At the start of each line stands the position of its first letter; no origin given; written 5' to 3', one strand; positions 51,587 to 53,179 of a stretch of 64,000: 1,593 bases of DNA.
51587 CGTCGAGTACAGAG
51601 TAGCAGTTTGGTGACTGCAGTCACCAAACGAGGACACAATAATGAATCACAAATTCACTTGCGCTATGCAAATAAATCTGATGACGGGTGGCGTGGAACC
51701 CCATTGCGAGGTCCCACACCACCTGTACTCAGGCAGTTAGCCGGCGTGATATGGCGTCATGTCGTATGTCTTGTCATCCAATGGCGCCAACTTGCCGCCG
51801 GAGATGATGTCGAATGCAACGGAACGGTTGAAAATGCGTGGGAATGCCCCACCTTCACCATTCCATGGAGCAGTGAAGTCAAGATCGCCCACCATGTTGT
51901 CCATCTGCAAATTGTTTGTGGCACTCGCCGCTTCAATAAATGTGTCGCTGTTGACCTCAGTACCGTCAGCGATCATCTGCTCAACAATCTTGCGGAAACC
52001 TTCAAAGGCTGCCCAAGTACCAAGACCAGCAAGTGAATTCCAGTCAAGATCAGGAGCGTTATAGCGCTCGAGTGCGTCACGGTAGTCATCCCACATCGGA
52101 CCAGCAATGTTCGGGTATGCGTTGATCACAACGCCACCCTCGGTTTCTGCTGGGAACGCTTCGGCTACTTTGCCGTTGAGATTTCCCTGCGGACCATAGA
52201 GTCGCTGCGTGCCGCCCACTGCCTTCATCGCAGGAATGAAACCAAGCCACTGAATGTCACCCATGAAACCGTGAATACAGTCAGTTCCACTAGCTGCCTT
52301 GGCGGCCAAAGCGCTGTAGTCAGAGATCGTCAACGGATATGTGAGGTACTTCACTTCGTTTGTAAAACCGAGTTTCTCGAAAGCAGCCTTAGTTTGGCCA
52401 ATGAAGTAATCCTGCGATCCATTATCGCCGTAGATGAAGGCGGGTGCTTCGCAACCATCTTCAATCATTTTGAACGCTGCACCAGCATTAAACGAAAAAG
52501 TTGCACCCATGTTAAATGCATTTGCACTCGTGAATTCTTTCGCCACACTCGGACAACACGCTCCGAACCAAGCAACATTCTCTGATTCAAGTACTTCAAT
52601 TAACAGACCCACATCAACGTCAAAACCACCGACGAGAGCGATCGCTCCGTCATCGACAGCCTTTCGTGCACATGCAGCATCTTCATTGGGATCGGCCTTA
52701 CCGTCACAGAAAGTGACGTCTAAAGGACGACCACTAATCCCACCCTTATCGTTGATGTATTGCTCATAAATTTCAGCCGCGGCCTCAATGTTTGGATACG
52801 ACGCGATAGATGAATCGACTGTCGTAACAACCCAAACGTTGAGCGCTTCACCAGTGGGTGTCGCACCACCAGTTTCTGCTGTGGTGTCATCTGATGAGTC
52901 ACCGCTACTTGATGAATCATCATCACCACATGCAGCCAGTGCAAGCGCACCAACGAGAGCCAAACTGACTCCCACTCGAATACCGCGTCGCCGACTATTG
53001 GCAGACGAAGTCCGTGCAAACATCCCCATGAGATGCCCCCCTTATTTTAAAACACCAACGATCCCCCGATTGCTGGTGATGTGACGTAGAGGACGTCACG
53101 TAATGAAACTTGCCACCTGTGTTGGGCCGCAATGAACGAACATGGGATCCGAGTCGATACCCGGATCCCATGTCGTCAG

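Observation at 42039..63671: Paralog-amplified island: four BVMOs, two esterases, four binding proteins, a fused ABC importer and a DUF35/thiolase/EthD unit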

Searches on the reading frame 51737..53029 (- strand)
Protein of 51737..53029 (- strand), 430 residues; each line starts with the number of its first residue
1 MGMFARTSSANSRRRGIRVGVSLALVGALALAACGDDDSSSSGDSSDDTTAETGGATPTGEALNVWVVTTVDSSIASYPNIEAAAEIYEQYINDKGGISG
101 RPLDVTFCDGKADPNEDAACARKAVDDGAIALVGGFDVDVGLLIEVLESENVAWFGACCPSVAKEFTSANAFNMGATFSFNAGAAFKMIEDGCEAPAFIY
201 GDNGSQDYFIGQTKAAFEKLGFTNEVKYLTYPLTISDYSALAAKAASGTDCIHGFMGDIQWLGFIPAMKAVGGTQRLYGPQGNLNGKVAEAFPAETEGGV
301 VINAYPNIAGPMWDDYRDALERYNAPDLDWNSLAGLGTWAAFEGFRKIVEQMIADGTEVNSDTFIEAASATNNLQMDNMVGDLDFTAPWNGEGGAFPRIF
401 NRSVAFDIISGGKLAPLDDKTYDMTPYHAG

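Call 3: search_protein_families(library=pfam, proteins=[window:51737-53029:-])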
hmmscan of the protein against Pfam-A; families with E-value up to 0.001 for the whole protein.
window:51737-53029:- (430 aa): 1 family
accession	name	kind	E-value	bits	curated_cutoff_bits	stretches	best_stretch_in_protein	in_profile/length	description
PF13458.12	Peripla_BP_6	-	6.6e-29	102.1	31.7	1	78-388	18-325/343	Periplasmic binding protein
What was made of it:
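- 51737..53029 (-): SBP2, lipoprotein binding protein. Peripla_BP_6, E = 7e-29 (call 3).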

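Call 8: search_protein_families(library=ncbifam, proteins=[window:51737-53029:-], max_evalue=0.01)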
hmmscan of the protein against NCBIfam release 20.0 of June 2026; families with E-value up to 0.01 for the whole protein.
window:51737-53029:- (430 aa): 3 families
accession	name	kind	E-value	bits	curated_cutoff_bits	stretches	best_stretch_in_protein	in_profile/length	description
NF053527.1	lipo_Cory_WKLS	subfamily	4.1e-05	23.5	105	1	22-75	4-65/166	WKL family lipoprotein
NF011933.0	PRK15404.1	subfamily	4.8e-05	22.6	477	1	60-134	24-99/370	high-affinity branched-chain amino acid ABC transporter substrate-binding protein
NF058595.1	invert_tail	domain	0.0053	17.1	37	1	2-60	40-97/113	lipo-invert putative C-terminal anchoring domain-containing protein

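Call 11: search_solved_structures(query=window:51737-53029:-, max_evalue=0.01)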
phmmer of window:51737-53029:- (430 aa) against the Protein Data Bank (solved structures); distinct sequences matched with E-value up to 0.01: 11.
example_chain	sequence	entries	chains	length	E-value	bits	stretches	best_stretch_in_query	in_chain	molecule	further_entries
4n0q_A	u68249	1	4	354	8.6e-06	28.3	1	65-328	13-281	Leu/Ile/Val-binding protein homolog 3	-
1z15_A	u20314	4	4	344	3.6e-05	26.2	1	63-301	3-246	Leu/Ile/Val-binding protein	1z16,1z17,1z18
2liv_A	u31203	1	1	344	4e-05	26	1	63-301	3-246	LEUCINE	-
3ip5_A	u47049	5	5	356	4.4e-05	25.9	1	79-270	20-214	ABC transporter, substrate binding protein (Amino acid)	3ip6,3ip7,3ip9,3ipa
4obb_A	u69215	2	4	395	9.8e-05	24.8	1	37-114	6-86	Amino acid/amide ABC transporter substrate-binding protein, HAAT family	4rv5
4nqr_A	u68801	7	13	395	9.8e-05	24.8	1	37-114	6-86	Amino acid/amide ABC transporter substrate-binding protein, HAAT family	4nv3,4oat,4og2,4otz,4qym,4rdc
3hut_A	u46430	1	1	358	0.00042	22.7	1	82-142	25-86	putative branched-chain amino acid ABC transporter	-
3ipc_A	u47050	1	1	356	0.00056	22.3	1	79-270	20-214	ABC transporter, substrate binding protein (Amino acid)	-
2lbp_A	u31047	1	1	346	0.0025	20.1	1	65-301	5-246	LEUCINE-BINDING PROTEIN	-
1usg_A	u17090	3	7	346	0.0067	18.7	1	65-300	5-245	LEUCINE-SPECIFIC BINDING PROTEIN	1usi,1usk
4xfk_A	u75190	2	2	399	0.008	18.5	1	61-252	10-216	Putative branched chain amino acid ABC transporter, periplasmic amino acid-binding protein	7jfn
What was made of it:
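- Checked: 'LivK-type' holds only at superfamily level (phmmer against LivJ, E about 1e-5, call 11).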

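Call 13: find_homologous_proteins(query=window:51737-53029:-, max_evalue=1e-10)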
Query window:51737-53029:- (430 aa): 317 proteins with E <= 1e-10 among 8000 candidates; the best 120 are listed.
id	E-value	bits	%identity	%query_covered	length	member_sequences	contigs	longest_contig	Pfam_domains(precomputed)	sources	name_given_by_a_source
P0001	1.4e-286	968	99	100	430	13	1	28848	PF13458.13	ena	-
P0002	4.6e-258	874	90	100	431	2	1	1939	PF13458.13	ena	-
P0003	4.6e-237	805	81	100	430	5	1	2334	PF13458.13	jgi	jgi:branched-chain amino acid transport system substrate-binding protein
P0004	3.0e-236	803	82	100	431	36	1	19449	PF13458.13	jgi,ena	-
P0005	6.4e-232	788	79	100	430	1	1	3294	PF13458.13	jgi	jgi:ABC-type branched-subunit amino acid transport system substrate-binding protein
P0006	1.7e-229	780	81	100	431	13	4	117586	PF13458.13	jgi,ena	jgi:branched-chain amino acid transport system substrate-binding protein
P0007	1.0e-227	774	79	100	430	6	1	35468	PF13458.13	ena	-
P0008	4.2e-227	772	80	99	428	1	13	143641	PF13458.13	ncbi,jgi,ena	jgi:ABC-type branched-subunit amino acid transport system substrate-binding protein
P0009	2.1e-226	770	81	99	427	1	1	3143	PF13458.13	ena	-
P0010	4.6e-226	769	78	100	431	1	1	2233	PF13458.13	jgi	-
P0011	9.0e-226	768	78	99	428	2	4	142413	PF13458.13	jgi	jgi:hypothetical protein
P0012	1.1e-224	764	79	100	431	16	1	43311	PF13458.13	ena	-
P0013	2.1e-223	760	77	100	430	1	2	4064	PF13458.13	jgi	jgi:ABC-type branched-subunit amino acid transport system substrate-binding protein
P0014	5.7e-223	759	78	100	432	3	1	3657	PF13458.13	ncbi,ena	-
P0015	9.0e-223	758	78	100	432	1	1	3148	PF13458.13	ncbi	-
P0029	2.4e-163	562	58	99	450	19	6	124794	PF13458.13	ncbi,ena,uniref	ncbi:unannotated protein [freshwater metagenome]|uniref:Unannotated protein n=1 Tax=freshwater metag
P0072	1.2e-120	422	51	85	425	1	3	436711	PF13433.13,PF13458.13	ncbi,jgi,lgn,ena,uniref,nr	ncbi:ABC transporter substrate-binding protein [Desertimonas flava]|jgi:ABC-type branched-subunit am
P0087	8.0e-119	416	50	93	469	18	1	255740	PF13458.13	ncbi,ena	-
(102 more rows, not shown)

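Call 16: find_related_loci(query=A1, collection=genome_contigs, flank=10000)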
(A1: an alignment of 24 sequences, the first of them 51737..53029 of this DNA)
Query A1 (430 aa) in genome_contigs; peptide patterns used: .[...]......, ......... (x = any residue, [..] = any of these).
51 stretches matched a pattern; 38 encode a relative of the query (tblastn E <= 1e-3); 35 distinct loci.
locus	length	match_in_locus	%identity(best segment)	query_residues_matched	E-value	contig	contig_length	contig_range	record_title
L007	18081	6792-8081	98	1-430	0e+0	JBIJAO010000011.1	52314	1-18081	MAG: Ilumatobacteraceae bacterium isolate ME2006-07-18D11_3300042451_group2_bin17 Rohwer_bin56_scaffold_129_c1, whole ge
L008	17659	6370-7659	84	1-429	0e+0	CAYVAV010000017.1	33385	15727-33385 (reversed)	MAG TPA_asm: uncultured Bifidobacterium sp. isolate SRP193358_co1_6 genome assembly, contig: NODE_2690_length_33385_cov_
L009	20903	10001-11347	63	3-429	0e+0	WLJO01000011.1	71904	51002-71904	MAG: Actinomycetota bacterium isolate UFOp-RH-15aug16-100 RH-15aug16-100-c11, whole genome shotgun sequence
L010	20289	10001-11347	62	3-429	4e-179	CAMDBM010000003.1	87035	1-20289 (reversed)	MAG: Ferrithrix thermotolerans DSM 19514 isolate MH-09jul19-56 genome assembly, contig: MH-09jul19-C456, whole genome sh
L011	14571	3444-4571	63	54-428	7e-160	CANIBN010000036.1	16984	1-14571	MAG: Acidimicrobiales bacterium isolate RE-9nov16-243 genome assembly, contig: RE-9nov16-C7144, whole genome shotgun seq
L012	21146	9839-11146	47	7-425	9e-131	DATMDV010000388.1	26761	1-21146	MAG TPA_asm: Ilumatobacteraceae bacterium isolate SMAG_U13417 k141_4119911, whole genome shotgun sequence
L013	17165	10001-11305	46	1-425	2e-127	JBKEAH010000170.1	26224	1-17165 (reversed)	MAG: Desertimonas sp. isolate VLC_103 k121_9240002, whole genome shotgun sequence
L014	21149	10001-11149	51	45-425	3e-126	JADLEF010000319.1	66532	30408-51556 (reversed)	MAG: Acidimicrobiales bacterium isolate SJ307 c_000001112094, whole genome shotgun sequence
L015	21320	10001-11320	47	10-425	4e-133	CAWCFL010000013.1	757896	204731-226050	MAG: uncultured Acidimicrobiales bacterium isolate MFD09368.bin.2.121 genome assembly, contig: contig_6531, whole genome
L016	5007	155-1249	51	59-425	1e-123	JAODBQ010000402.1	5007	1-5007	MAG: Ilumatobacteraceae bacterium isolate RYN_44 scaffold_6619511, whole genome shotgun sequence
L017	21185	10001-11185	50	27-425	1e-120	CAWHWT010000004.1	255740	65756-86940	MAG: uncultured Acidimicrobiia bacterium isolate MFD02360.bin.1.92 genome assembly, contig: contig_32536, whole genome s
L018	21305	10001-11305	47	3-425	3e-117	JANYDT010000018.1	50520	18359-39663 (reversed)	MAG: Acidimicrobiia bacterium isolate 336R_metabinner_84 336R_k141_795511, whole genome shotgun sequence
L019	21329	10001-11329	48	7-425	7e-117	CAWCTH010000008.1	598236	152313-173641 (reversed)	MAG: uncultured Acidimicrobiales bacterium isolate MFD05442.bin.2.293 genome assembly, contig: contig_56744, whole genom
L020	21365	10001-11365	46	3-425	8e-116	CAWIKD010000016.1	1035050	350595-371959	MAG: uncultured Acidimicrobiia bacterium isolate MFD09368.bin.2.94 genome assembly, contig: contig_4122, whole genome sh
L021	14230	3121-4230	52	56-425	8e-116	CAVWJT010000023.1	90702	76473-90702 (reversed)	MAG: uncultured Acidimicrobiia bacterium isolate MFD02360.bin.2.280 genome assembly, contig: contig_4829, whole genome s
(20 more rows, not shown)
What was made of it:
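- All were Acidimicrobiia or other Actinomycetota (call 16).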

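Call 22: find_encoding_contigs(protein=P0072, flank=10000, max_places=2)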
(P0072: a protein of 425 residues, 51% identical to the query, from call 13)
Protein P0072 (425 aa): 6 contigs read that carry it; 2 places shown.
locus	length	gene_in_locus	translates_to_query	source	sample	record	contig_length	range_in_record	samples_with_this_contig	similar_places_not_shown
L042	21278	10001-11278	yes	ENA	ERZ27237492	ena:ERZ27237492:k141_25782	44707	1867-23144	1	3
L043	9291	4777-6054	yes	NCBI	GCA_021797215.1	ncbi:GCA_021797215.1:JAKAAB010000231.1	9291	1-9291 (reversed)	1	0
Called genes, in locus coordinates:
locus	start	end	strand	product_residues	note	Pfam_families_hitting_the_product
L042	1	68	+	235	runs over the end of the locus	PF00106:adh_short, PF01370:Epimerase (weak), PF13460:NAD_binding_10 (weak), PF13561:adh_short_C2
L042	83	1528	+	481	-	PF07690:MFS_1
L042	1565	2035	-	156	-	PF12146:Hydrolase_4 (weak)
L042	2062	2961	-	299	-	PF08240:ADH_N, PF16912:Glu_dehyd_C, PF00107:ADH_zinc_N, PF13602:ADH_zinc_N_2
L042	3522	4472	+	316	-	PF01073:3Beta_HSD (weak), PF01370:Epimerase, PF03435:Sacchrp_dh_NADP (weak), PF05368:NmrA, PF13460:NAD_binding_10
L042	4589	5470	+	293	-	PF04542:Sigma70_r2, PF08281:Sigma70_r4_2, PF04545:Sigma70_r4 (weak)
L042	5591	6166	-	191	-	PF04264:YceI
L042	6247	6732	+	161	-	PF01047:MarR (weak), PF12802:MarR_2, PF09339:HTH_IclR (faint)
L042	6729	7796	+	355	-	PF00291:PALP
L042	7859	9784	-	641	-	PF01494:FAD_binding_3 (faint), PF00743:FMO-like, PF00890:FAD_binding_2 (weak), PF01266:DAO (weak), PF07992:Pyr_redox_2, PF13450:NAD_binding_8, PF13738:Pyr_redox_3, PF13434:Lys_Orn_oxgnase, +1 more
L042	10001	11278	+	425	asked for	PF13433:Peripla_BP_5 (weak), PF13458:Peripla_BP_6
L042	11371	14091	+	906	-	PF02653:BPD_transp_2, PF00005:ABC_tran, PF13304:AAA_21 (faint), PF12399:BCA_ABC_TP_C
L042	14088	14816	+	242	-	PF00005:ABC_tran, PF13304:AAA_21 (faint)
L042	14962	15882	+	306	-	PF02574:S-methyl_trans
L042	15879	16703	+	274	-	PF00561:Abhydrolase_1, PF12146:Hydrolase_4, PF12697:Abhydrolase_6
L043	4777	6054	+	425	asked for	PF13433:Peripla_BP_5 (weak), PF13458:Peripla_BP_6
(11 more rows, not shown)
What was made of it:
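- Long BVMO divergent from SBP-LivHMG-LivF in a Desertimonas flava-like contig (call 22).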

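Call 23: find_encoding_contigs(protein=P0029, flank=10000, max_places=2)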
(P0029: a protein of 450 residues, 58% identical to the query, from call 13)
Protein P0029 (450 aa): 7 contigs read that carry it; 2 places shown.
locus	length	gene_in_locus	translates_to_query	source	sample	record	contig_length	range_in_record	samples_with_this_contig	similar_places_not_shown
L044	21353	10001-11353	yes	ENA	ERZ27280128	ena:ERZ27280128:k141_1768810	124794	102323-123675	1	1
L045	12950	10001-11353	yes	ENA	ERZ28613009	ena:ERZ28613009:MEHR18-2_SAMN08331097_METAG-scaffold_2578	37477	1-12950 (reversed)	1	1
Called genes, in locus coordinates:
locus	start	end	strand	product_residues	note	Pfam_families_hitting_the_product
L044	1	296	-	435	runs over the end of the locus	PF13237:Fer4_10 (faint), PF02754:CCG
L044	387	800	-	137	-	PF00210:Ferritin (weak), PF02915:Rubrerythrin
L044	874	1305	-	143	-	PF01475:FUR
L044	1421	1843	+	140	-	PF12670:DUF3792 (weak)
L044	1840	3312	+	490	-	PF00370:FGGY_N, PF02782:FGGY_C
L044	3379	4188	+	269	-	PF13668:Ferritin_2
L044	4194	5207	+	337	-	PF13668:Ferritin_2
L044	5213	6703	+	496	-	PF00501:AMP-binding, PF13193:AMP-binding_C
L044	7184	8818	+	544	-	PF00743:FMO-like, PF07992:Pyr_redox_2, PF01266:DAO (faint), PF13450:NAD_binding_8, PF13738:Pyr_redox_3, PF13434:Lys_Orn_oxgnase (weak)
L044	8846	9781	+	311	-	PF00135:COesterase, PF20434:BD-FAE, PF07859:Abhydrolase_3, PF00326:Peptidase_S9 (faint)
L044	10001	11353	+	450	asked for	PF13458:Peripla_BP_6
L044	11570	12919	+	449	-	PF13458:Peripla_BP_6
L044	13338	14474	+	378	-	PF13458:Peripla_BP_6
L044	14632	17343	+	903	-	PF02653:BPD_transp_2, PF00005:ABC_tran, PF02463:SMC_N (faint), PF13304:AAA_21 (faint), PF12399:BCA_ABC_TP_C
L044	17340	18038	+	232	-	PF00005:ABC_tran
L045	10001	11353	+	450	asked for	PF13458:Peripla_BP_6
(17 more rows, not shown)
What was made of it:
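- BVMO-Est-SBPx3-LivHMG-LivF with gaps of 27-220 bp (call 23).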

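Call 24: find_encoding_contigs(protein=P0087, flank=10000, max_places=2)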
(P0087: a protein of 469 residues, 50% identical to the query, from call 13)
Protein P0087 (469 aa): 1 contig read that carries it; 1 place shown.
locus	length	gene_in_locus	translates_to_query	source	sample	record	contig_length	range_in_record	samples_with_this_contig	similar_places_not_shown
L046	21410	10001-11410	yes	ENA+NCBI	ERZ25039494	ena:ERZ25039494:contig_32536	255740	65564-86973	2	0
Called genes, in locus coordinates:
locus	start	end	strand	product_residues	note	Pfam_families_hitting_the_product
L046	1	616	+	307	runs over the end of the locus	-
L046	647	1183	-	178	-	PF06210:DUF1003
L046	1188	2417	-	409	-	PF00571:CBS (faint), PF03448:MgtE_N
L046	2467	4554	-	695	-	PF04879:Molybdop_Fe4S4, PF00384:Molybdopterin, PF01568:Molydop_binding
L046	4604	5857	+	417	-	PF01565:FAD_binding_4, PF04030:ALO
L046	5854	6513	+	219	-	-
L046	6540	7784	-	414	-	PF00296:Bac_luciferase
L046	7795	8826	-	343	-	PF01047:MarR, PF12802:MarR_2, PF13601:HTH_34 (faint), PF12802:MarR_2, PF01047:MarR, PF13463:HTH_27 (weak)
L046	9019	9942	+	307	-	PF00135:COesterase (weak), PF10340:Say1_Mug180 (weak), PF20434:BD-FAE, PF00975:Thioesterase (weak), PF07859:Abhydrolase_3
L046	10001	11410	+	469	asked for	PF13458:Peripla_BP_6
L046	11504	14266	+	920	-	PF02653:BPD_transp_2, PF00005:ABC_tran, PF02463:SMC_N (faint), PF13304:AAA_21 (faint), PF12399:BCA_ABC_TP_C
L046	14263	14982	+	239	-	PF00005:ABC_tran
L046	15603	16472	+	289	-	PF11794:HpaB_N, PF03241:HpaB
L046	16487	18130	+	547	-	PF13434:Lys_Orn_oxgnase (faint), PF00743:FMO-like, PF01266:DAO (faint), PF07992:Pyr_redox_2, PF13450:NAD_binding_8, PF13454:NAD_binding_9 (faint), PF13738:Pyr_redox_3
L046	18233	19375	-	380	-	PF08240:ADH_N, PF00107:ADH_zinc_N, PF13602:ADH_zinc_N_2 (weak)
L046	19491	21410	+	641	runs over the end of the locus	PF00890:FAD_binding_2 (faint), PF00743:FMO-like, PF01266:DAO (weak), PF01494:FAD_binding_3 (faint), PF07992:Pyr_redox_2, PF13450:NAD_binding_8, PF13738:Pyr_redox_3, PF13434:Lys_Orn_oxgnase, +2 more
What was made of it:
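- Tandem MarR / Est-SBP-LivHMG-LivF / BVMO / ADH / long BVMO (call 24).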

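Call 37: predict_structure(alignment_id=A1)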
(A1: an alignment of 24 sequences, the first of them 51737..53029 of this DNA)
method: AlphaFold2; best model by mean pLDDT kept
length: 430 residues; sequences in the alignment: 24
mean_pLDDT: 84.2   pTM: 0.81
mean pLDDT of the five models: 84.2, 82.4, 82.3, 82.0, 81.0
residues with pLDDT >= 90: 252; 70-90: 111; 50-70: 14; < 50: 53
segments of 3 or more residues with pLDDT < 50: 1-53
pLDDT, mean of each block of 10 residues (from residue 1): 36 34 40 36 36 69 95 75 93 96 96 92 98 88 94 83 84 85 97 97 84 94 96 90 97 90 96 96 90 97 87 91 77 85 97 97 97 91 89 84 93 91 88
secondary structure, 60 per line:
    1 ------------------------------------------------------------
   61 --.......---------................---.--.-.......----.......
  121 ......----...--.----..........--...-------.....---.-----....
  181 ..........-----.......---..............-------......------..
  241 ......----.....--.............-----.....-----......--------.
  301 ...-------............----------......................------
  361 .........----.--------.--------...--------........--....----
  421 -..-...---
elements in order: E63-69 H79-94 E103-109 H114-126 E131-133 H141-150 E153-155 H163-167 H177-190 E196-202 H206-219 E227-232 H239-246 E251-255 H258-270 E276-280 H286-291 E300-303 H311-322 H333-354 H361-369 E403-410 E413-416
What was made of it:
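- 51737..53029 (-): AlphaFold2 model with pLDDT 84 (call 37).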

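Call 40: fold_search(model_id=the predicted structure, library=pdb)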
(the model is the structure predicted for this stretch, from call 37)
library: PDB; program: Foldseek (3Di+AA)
matches with E <= 10: 1837; with E <= 0.001: 921
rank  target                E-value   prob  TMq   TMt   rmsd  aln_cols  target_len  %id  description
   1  4n03                  3.4e-18  1.00  0.69  0.76   4.4       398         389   15  Fatty acid ABC transporter substrate-binding protein from Thermomonospora curvata (released 2013-10-16)
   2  4n0q_B                6.5e-17  1.00  0.66  0.81   3.8       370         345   18  Crystal Structure of an ABC transporter, substrate-binding protein from Brucella melitensis 16M in complex with L-Leuc (released 2013-11-06)
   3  4n0q_A                9.2e-17  1.00  0.65  0.80   4.0       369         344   19  Crystal Structure of an ABC transporter, substrate-binding protein from Brucella melitensis 16M in complex with L-Leuc (released 2013-11-06)
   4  1z15                  3.4e-16  1.00  0.50  0.60   6.9       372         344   18  Crystal structure analysis of periplasmic Leu/Ile/Val-binding protein in superopen form (released 2005-10-04)
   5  1usg                  3.4e-16  1.00  0.47  0.55   7.6       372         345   18  L-leucine-binding protein, apo form (released 2003-12-18)
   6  3hut                  4.0e-16  1.00  0.57  0.69   5.4       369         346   19  Crystal structure of a putative branched-chain amino acid ABC transporter from Rhodospirillum rubrum (released 2009-06-30)
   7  4evq_A                9.7e-16  1.00  0.67  0.78   3.7       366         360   18  Crystal structure of ABC transporter from R. palustris - solute binding protein (RPA0668) in complex with 4-hydroxyben (released 2012-05-23)
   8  9jti                  1.6e-15  1.00  0.62  0.48   4.0       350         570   16  X-ray structure of NeIle indicator complexed with isoleucine (released 2024-12-25)
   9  4evq_B                1.6e-15  1.00  0.64  0.73   4.3       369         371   17  Crystal structure of ABC transporter from R. palustris - solute binding protein (RPA0668) in complex with 4-hydroxyben (released 2012-05-23)
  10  8tg1_A                2.3e-15  1.00  0.68  0.78   3.9       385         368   19  Caldicellulosiruptor saccharolyticus periplasmic urea-binding protein (released 2024-06-19)
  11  3td9                  2.5e-15  1.00  0.62  0.74   4.4       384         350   15  Crystal structure of a Leucine binding protein LivK (TM1135) from Thermotoga maritima MSB8 at 1.90 A resolution (released 2011-09-07)
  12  2lbp                  2.5e-15  1.00  0.55  0.65   6.0       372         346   18  STRUCTURE OF THE L-LEUCINE-BINDING PROTEIN REFINED AT 2.4 ANGSTROMS RESOLUTION AND COMPARISON WITH THE LEU(SLASH)ILE(SLA (released 1989-07-12)
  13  7ylt_B                3.1e-15  1.00  0.62  0.72   5.1       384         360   16  Structure of a bacteria protein (released 2023-06-14)
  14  7ylt_D                3.5e-15  1.00  0.64  0.74   4.8       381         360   16  Structure of a bacteria protein (released 2023-06-14)
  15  4evs                  4.2e-15  1.00  0.65  0.74   4.4       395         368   17  Crystal structure of ABC transporter from R. palustris - solute binding protein (RPA0985) in complex with 4-hydroxybenzo (released 2012-05-23)
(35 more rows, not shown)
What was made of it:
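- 51737..53029 (-): Foldseek hits are all cluster-B SBPs at 19% identity or less (call 40).
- Closest known: Rhodopseudomonas palustris HAAT-family binding proteins for lignin-derived aromatic acids. Same: They are among the best structural matches (call 40).
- The SBP model matches fatty-acid, amino-acid, aromatic-acid and urea binders about equally well, all at 19% identity or less (call 40).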
